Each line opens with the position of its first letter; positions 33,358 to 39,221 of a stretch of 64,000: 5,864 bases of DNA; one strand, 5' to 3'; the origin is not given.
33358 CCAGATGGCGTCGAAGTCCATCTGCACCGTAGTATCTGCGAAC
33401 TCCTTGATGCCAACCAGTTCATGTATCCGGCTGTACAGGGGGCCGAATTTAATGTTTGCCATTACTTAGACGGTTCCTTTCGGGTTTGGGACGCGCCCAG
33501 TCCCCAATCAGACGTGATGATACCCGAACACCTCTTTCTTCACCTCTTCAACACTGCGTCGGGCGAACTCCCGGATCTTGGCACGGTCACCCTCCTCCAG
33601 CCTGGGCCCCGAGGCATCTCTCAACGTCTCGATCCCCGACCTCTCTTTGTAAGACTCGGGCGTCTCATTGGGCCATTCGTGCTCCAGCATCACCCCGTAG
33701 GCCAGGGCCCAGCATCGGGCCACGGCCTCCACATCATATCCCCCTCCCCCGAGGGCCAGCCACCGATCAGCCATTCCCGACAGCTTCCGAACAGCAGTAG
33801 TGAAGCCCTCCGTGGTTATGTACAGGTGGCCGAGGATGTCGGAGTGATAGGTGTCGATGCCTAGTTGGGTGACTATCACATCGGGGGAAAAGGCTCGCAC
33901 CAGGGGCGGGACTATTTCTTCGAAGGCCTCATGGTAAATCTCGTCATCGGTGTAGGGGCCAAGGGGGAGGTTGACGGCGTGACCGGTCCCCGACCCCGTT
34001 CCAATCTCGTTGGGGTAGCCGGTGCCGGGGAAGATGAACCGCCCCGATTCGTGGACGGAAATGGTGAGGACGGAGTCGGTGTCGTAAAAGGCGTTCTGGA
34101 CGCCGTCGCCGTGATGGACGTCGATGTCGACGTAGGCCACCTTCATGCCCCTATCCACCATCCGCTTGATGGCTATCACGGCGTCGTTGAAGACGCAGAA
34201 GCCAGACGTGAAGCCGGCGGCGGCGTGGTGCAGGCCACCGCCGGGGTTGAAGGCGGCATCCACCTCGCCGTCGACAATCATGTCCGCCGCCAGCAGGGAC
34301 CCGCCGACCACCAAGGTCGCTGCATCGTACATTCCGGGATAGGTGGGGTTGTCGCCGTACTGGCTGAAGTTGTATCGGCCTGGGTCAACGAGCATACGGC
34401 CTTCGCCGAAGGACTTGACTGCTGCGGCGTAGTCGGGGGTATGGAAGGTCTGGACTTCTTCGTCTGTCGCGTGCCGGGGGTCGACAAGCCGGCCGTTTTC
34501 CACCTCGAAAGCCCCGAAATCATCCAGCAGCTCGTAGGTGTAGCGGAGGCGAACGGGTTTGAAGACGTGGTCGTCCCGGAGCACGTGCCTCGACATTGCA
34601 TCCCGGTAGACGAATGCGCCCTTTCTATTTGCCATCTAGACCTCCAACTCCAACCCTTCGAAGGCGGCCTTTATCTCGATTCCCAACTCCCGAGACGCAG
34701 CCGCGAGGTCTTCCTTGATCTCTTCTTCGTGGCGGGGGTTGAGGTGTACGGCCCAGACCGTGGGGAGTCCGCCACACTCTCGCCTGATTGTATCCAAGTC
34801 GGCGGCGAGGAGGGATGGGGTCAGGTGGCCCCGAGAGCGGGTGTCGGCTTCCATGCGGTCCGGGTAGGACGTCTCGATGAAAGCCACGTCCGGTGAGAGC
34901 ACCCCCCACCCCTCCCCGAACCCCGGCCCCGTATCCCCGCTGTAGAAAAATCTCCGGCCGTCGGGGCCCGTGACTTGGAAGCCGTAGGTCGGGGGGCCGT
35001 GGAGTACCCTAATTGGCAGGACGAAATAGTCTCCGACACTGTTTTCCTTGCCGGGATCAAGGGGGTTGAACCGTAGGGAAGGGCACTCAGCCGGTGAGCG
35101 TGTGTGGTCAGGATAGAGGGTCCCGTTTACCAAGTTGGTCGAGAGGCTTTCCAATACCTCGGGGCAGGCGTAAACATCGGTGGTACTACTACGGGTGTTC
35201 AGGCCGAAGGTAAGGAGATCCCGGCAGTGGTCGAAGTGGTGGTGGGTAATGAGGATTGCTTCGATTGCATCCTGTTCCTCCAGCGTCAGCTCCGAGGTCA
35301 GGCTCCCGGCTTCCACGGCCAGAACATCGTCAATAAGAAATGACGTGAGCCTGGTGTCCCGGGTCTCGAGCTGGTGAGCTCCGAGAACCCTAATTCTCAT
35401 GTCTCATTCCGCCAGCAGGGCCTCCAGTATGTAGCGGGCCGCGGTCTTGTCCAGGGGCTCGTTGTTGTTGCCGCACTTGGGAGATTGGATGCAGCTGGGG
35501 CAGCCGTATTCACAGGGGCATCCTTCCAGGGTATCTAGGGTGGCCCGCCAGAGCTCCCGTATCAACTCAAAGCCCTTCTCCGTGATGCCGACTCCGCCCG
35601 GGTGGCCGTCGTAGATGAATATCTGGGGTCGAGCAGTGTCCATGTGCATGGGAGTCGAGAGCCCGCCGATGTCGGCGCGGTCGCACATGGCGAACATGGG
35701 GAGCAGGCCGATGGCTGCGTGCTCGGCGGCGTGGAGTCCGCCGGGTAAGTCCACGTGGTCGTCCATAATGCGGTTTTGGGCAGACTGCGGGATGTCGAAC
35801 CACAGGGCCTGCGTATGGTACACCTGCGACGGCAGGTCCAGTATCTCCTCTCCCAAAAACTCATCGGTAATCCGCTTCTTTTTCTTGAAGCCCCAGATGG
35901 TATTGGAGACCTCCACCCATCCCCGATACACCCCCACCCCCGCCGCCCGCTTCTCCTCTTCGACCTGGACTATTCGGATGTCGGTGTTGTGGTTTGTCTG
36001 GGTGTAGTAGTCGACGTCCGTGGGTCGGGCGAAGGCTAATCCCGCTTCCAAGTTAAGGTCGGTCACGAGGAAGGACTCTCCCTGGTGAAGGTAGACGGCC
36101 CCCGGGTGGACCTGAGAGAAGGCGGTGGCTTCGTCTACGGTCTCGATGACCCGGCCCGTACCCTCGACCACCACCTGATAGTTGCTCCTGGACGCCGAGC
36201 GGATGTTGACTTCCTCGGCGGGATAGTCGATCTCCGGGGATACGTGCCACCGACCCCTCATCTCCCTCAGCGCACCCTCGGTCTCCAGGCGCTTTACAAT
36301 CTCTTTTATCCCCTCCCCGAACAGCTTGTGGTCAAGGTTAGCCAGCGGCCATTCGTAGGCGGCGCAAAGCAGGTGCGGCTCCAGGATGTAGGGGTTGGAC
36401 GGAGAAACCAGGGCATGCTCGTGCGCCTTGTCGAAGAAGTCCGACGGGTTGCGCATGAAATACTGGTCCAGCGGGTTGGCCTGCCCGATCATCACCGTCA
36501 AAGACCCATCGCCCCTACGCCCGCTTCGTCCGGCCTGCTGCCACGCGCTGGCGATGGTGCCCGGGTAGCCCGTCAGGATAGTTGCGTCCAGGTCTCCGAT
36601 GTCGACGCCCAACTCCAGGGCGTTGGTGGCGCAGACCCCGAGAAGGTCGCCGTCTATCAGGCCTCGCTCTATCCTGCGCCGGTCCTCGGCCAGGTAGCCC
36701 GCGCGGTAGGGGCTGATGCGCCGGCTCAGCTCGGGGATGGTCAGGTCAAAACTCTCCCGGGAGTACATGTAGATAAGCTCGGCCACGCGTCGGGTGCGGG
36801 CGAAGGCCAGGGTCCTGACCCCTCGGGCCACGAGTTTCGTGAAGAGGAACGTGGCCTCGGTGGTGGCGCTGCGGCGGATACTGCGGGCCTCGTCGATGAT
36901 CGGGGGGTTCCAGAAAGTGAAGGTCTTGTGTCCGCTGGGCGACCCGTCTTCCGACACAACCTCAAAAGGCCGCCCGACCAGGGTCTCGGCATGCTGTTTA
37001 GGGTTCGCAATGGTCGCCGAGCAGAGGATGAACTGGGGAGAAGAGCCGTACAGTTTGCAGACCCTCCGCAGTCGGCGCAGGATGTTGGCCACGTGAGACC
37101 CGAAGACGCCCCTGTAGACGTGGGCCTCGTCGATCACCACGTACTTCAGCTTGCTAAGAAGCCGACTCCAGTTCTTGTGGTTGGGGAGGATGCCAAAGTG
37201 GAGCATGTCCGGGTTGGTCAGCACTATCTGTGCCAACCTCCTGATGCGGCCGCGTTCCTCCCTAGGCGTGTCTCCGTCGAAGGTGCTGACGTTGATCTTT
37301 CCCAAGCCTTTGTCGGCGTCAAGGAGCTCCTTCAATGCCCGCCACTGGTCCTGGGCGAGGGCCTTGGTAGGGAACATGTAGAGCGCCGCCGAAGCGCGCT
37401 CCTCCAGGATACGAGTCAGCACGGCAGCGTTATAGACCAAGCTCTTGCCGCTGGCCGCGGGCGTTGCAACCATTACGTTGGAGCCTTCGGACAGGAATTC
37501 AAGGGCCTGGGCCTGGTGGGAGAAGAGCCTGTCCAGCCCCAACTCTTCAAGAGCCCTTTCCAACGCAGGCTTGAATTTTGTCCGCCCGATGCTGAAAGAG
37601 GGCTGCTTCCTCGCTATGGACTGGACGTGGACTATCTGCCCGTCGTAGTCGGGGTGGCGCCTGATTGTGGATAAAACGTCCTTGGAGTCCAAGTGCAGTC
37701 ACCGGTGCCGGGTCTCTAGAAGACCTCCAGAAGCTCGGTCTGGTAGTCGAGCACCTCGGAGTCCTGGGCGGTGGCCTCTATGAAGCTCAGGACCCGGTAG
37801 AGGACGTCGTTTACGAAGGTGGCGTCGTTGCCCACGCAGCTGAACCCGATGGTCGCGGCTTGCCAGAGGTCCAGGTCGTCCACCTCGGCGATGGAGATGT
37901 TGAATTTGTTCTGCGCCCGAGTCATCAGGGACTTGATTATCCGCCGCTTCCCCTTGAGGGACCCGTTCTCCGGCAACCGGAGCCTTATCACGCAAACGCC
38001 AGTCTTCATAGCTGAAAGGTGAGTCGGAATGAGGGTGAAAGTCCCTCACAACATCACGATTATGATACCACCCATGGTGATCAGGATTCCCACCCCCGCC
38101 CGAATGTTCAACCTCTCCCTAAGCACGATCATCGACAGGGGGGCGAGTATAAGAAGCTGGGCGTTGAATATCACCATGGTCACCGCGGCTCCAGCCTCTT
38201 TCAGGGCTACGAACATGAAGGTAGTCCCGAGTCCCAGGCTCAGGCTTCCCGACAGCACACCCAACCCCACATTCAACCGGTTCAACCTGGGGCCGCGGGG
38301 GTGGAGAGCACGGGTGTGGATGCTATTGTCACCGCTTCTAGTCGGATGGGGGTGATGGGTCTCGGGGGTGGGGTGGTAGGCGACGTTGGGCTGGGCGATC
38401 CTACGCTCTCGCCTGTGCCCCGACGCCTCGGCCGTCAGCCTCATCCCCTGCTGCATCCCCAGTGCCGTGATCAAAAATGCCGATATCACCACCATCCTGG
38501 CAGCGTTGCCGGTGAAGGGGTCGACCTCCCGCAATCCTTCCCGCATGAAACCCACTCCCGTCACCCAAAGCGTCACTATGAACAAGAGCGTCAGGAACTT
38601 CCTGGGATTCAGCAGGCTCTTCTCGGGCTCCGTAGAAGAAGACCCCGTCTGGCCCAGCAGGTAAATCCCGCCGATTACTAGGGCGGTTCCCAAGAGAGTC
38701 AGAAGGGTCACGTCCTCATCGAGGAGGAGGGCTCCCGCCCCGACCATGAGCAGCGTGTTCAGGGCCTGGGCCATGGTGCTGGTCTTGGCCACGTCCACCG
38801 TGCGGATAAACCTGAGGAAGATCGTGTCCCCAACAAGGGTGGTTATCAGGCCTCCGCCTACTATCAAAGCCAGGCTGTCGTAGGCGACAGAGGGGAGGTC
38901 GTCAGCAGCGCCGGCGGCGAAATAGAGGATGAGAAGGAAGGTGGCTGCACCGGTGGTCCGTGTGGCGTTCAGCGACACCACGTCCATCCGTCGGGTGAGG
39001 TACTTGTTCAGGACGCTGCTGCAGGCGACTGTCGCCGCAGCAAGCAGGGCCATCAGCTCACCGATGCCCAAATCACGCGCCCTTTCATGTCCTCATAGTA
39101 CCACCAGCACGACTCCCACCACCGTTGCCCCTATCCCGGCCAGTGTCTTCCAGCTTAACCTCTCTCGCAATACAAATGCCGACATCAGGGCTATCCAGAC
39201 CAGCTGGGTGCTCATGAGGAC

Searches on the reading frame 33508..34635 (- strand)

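Call 40: search_protein_families(library=pfam, proteins=[window:33508-34635:-], max_evalue=0.00001)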
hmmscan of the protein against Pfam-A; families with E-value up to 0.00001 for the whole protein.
window:33508-34635:- (375 aa): 1 family
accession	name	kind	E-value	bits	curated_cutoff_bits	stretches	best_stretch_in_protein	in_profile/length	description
PF00850.24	Hist_deacetyl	-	1.2e-85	287.9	27.9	1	23-312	1-294/298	Histone deacetylase domain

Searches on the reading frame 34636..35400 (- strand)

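Call 40: search_protein_families(library=pfam, proteins=[window:34636-35400:-], max_evalue=0.00001)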
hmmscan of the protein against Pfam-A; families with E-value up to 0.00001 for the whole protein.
window:34636-35400:- (254 aa): 2 families
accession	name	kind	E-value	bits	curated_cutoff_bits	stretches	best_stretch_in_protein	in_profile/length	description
PF12706.13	Lactamase_B_2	-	1.5e-19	70.8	27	1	22-200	4-185/200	Beta-lactamase superfamily domain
PF00753.33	Lactamase_B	-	9.7e-06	26.1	22.7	0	41-168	39-161/196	Metallo-beta-lactamase superfamily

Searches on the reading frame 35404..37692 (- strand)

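Call 40: search_protein_families(library=pfam, proteins=[window:35404-37692:-], max_evalue=0.00001)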
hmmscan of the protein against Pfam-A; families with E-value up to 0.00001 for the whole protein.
window:35404-37692:- (762 aa): 4 families
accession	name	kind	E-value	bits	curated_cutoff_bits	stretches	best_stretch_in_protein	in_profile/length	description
PF00270.35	DEAD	-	1.9e-32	112.8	26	1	58-231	2-164/167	DEAD/DEAH box helicase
PF09369.15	MZB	-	3.3e-25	89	24.2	1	656-735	1-80/80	MrfA Zn-binding domain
PF22982.3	WHD_HRQ1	-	1.2e-14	55.6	27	1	430-500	2-70/70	ATP-dependent helicase HRQ1, winged helix domain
PF00271.37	Helicase_C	-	3.4e-12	47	23.5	1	288-394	12-110/110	Helicase conserved C-terminal domain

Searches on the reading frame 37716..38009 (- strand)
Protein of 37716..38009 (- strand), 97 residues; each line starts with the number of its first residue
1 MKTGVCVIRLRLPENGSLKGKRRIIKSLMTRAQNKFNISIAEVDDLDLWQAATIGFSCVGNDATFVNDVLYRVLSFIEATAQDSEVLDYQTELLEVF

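Call 41: search_protein_families(library=pfam, proteins=[window:37716-38009:-], max_evalue=0.00001)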
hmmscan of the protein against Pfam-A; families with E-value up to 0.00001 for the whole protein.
window:37716-38009:- (97 aa): 1 family
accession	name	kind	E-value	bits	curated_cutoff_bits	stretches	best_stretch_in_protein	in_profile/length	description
PF04456.17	DUF503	-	2.1e-30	104.8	22.4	1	4-90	2-87/88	Protein of unknown function (DUF503)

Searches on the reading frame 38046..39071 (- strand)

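Call 40: search_protein_families(library=pfam, proteins=[window:38046-39071:-], max_evalue=0.00001)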
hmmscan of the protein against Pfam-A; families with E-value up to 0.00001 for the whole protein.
window:38046-39071:- (341 aa): 1 family
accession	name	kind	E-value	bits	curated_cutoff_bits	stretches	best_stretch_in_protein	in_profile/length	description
PF00892.27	EamA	-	2.6e-29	102.7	28.2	2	3-139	2-133/135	EamA-like transporter family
